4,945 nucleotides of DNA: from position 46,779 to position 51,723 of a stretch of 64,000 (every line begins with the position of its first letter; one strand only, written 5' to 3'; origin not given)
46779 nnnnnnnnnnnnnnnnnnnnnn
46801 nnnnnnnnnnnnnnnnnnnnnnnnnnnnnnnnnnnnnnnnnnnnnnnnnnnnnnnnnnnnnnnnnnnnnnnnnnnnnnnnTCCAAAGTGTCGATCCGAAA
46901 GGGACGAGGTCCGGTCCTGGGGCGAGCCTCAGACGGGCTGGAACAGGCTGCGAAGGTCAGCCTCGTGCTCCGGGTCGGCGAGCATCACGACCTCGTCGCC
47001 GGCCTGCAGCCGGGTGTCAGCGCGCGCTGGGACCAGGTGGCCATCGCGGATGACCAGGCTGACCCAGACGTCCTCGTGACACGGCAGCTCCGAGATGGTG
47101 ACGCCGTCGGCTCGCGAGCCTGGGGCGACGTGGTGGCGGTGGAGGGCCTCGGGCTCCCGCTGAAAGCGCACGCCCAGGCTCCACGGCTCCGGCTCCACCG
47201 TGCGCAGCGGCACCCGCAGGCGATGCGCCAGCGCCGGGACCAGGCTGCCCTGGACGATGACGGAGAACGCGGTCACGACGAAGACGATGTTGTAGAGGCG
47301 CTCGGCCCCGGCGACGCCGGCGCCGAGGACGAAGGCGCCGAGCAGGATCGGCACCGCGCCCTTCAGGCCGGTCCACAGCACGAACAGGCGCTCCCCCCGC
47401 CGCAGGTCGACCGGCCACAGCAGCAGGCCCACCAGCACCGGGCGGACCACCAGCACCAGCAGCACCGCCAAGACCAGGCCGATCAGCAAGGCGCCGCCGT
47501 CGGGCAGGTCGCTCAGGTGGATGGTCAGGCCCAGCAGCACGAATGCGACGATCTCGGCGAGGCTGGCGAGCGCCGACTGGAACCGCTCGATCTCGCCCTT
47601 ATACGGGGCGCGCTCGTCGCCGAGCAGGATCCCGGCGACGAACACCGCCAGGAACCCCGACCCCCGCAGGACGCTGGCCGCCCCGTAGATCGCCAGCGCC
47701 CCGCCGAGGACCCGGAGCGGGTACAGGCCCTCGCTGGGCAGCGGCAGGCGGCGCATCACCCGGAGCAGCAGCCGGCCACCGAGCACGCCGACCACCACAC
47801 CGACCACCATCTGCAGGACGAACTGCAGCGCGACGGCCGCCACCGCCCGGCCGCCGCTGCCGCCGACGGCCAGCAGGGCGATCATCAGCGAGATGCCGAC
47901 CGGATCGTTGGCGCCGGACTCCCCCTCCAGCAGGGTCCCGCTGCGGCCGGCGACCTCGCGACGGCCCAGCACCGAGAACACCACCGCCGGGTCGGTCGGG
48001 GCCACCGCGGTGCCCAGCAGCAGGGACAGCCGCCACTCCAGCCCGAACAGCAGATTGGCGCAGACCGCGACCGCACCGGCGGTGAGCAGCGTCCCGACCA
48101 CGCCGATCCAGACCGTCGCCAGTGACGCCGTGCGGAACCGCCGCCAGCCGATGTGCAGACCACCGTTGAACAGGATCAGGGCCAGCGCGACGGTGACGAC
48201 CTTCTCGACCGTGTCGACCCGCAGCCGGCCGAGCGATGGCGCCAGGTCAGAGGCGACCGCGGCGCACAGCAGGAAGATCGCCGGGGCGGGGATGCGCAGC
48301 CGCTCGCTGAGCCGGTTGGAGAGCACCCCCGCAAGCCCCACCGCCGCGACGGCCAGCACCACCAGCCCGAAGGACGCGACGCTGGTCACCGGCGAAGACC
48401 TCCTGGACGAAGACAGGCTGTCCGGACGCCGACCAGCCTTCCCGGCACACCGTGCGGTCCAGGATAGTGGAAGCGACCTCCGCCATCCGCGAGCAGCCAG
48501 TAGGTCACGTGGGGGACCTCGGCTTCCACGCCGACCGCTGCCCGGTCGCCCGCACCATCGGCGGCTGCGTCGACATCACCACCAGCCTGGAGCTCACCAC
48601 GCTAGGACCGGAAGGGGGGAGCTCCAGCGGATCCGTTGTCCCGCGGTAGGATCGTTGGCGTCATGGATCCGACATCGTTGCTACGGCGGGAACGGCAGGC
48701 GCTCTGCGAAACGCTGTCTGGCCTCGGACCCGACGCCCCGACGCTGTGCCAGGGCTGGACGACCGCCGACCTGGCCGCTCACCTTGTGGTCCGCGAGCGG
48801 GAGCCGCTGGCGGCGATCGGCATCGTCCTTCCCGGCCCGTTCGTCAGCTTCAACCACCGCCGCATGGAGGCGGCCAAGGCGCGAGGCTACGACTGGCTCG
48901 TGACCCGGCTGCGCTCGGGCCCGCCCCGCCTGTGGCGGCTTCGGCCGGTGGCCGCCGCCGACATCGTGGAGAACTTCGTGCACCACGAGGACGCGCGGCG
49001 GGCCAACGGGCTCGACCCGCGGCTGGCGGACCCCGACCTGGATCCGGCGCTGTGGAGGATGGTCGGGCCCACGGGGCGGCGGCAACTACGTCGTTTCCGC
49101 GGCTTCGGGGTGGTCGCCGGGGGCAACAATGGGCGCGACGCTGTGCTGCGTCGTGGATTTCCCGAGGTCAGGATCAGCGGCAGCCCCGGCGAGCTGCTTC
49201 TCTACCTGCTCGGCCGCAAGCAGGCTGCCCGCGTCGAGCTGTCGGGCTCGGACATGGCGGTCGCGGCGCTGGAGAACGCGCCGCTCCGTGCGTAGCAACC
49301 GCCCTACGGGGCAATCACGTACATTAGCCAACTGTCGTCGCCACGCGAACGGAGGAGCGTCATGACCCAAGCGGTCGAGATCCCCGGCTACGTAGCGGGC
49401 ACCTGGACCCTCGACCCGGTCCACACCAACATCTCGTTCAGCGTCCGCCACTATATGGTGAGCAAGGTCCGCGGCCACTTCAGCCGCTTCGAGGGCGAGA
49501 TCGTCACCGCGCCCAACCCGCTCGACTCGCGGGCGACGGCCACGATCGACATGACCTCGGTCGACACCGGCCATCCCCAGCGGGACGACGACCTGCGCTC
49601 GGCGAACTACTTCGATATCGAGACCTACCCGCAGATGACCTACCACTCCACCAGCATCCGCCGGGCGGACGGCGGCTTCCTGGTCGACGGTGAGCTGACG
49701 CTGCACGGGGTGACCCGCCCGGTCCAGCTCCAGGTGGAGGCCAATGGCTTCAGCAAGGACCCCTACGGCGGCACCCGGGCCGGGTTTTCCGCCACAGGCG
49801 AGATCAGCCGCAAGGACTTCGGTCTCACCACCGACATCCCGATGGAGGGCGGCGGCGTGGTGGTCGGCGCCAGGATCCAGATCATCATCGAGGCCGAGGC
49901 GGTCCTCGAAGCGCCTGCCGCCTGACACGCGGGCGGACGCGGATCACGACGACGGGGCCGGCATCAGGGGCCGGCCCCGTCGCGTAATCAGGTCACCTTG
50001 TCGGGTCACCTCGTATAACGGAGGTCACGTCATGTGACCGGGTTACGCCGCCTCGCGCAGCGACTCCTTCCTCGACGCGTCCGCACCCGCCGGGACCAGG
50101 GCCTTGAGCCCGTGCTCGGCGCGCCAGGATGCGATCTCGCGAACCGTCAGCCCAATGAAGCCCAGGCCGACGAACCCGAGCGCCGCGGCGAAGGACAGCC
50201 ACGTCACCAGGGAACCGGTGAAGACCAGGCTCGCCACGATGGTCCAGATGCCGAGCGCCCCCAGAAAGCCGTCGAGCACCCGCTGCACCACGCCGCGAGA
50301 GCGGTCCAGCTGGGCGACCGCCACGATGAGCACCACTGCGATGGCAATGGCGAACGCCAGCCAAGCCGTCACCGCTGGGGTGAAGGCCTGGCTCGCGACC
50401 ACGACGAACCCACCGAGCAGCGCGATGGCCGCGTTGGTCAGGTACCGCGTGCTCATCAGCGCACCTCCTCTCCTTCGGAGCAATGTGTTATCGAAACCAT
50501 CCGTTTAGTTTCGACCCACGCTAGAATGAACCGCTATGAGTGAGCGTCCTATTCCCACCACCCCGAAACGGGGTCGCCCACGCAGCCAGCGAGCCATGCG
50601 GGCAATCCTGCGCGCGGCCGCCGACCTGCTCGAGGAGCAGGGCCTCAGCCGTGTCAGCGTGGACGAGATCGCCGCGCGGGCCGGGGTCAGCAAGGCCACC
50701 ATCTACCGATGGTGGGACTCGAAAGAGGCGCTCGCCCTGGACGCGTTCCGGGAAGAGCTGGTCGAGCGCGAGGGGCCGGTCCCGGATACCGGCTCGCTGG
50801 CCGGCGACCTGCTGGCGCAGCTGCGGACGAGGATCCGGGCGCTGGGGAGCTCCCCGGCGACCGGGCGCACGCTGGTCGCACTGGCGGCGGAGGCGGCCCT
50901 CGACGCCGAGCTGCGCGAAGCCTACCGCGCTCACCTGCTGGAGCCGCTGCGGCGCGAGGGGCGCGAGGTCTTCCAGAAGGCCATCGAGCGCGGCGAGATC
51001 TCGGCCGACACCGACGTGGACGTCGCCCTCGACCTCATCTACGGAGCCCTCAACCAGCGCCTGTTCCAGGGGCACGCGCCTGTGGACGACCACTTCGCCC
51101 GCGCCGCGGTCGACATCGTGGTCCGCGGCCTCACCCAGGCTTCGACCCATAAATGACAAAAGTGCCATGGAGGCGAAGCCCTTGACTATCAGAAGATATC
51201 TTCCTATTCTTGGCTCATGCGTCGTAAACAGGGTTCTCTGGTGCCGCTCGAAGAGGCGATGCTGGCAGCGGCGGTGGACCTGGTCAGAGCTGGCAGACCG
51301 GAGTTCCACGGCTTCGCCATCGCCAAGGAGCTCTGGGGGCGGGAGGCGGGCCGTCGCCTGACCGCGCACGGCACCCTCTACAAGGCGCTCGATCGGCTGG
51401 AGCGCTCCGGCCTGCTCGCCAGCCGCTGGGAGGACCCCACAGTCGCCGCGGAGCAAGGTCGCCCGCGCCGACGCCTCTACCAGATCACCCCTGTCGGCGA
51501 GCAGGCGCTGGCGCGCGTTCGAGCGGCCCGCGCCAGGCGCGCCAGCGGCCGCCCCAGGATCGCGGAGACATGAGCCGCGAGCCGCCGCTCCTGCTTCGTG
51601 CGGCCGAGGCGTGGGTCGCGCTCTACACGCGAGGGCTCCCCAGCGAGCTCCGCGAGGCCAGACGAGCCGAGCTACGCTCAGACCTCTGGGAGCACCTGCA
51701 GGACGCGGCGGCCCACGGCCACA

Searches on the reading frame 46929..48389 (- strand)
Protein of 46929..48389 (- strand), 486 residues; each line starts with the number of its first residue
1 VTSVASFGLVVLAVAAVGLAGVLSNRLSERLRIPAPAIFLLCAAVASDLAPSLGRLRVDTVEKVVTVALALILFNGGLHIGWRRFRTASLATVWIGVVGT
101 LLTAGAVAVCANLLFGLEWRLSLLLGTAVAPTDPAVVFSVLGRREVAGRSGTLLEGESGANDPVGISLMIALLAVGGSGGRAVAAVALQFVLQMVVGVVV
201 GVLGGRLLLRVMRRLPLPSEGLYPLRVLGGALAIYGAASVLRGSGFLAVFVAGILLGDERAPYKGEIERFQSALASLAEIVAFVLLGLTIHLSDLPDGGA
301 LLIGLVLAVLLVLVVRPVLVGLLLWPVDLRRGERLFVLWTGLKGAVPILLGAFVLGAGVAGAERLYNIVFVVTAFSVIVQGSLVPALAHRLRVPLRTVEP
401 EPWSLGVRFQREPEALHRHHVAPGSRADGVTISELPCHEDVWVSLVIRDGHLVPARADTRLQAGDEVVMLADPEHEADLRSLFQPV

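Call 10: search_protein_families(library=pfam, proteins=[window:46929-48389:-], max_evalue=0.001)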
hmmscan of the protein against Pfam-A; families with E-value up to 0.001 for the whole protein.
window:46929-48389:- (486 aa): 2 families
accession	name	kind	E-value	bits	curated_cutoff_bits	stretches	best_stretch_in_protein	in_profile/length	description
PF00999.27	Na_H_Exchanger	-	1.6e-53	182.4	26.2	1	22-387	9-372/375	Sodium/hydrogen exchanger, transmembrane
PF02080.26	TrkA_C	-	2.2e-11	43.9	27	1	419-483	4-70/71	TrkA-C domain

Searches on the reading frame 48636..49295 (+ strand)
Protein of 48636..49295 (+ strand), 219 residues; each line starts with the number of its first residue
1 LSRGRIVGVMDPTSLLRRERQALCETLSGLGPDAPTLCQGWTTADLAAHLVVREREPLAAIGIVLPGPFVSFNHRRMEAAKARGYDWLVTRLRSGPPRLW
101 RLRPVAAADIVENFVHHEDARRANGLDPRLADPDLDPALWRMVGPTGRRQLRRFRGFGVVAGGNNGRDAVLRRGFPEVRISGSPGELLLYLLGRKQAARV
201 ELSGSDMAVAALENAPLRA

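Call 10: search_protein_families(library=pfam, proteins=[window:48636-49295:+], max_evalue=0.001)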
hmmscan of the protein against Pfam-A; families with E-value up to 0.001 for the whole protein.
window:48636-49295:+ (219 aa): 1 family
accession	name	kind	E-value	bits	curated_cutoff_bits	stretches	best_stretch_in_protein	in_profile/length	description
PF11716.13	MDMPI_N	-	4.1e-06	28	24.2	1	18-123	6-98/140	Mycothiol maleylpyruvate isomerase N-terminal domain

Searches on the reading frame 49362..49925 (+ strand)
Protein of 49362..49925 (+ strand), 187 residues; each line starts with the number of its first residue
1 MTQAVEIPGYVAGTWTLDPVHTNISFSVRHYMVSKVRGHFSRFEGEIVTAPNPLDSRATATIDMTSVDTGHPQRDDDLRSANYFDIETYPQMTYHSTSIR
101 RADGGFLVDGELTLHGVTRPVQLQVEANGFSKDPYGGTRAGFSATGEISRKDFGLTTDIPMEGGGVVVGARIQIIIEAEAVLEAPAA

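Call 10: search_protein_families(library=pfam, proteins=[window:49362-49925:+], max_evalue=0.001)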
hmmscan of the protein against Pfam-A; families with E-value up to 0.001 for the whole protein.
window:49362-49925:+ (187 aa): 1 family
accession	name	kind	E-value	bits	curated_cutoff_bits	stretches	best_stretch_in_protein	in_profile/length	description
PF04264.18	YceI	-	2.8e-48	164.5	23.7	1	15-180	1-150/150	YceI-like domain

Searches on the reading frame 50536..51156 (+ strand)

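Call 47: search_protein_families(library=ncbifam, proteins=[window:50536-51156:+], max_evalue=0.000001)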
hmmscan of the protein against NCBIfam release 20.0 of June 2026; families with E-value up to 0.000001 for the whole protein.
window:50536-51156:+ (206 aa): 7 families
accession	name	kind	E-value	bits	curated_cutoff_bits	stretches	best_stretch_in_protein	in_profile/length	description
NF041196.1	ScbR_bind_reg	equivalog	1.9e-13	51.1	150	1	16-171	3-157/191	ScbR family autoregulator-binding transcription factor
TIGR03968.1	mycofact_TetR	equivalog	5.8e-11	42.3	224.9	1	12-76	3-66/190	mycofactocin system transcriptional regulator MftR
NF050111.1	TransRegSACE7040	equivalog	2.5e-08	34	250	1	22-67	4-49/186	SACE_7040 family transcriptional regulator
NF053878.1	FATransRegFadRBac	equivalog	2.6e-08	33.8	200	1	21-174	5-159/190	fatty acid metabolism transcriptional regulator FadR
NF051852.1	efflux_TF_MtrR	exception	5e-08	33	280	0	16-72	7-63/205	multidrug efflux system transcriptional repressor MtrR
TIGR03384.1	betaine_BetI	equivalog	5.2e-08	32.8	201.3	1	22-75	11-64/189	choline-binding transcriptional repressor BetI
NF053731.1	TransRegFasRMycb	equivalog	3.5e-07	30.2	330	1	15-71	8-63/199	HTH-type transcriptional activator FasR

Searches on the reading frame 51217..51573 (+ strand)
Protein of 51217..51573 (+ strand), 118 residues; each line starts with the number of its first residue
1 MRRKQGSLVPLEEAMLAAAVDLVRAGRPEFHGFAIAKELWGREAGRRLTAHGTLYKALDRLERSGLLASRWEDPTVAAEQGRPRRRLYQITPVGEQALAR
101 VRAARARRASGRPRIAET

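Call 47: search_protein_families(library=ncbifam, proteins=[window:51217-51573:+], max_evalue=0.000001)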
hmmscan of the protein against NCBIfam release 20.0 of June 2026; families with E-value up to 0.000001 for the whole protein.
window:51217-51573:+ (118 aa): 2 families
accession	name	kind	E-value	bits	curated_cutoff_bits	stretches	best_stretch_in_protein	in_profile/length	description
TIGR03433.1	padR_acidobact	paralog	2.2e-10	40.5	101.8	1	29-102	17-85/101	PadR family transcriptional regulator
NF053635.1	TransRegRv3488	equivalog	1.3e-08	35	140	1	24-106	16-89/98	Rv3488 family transcriptional regulator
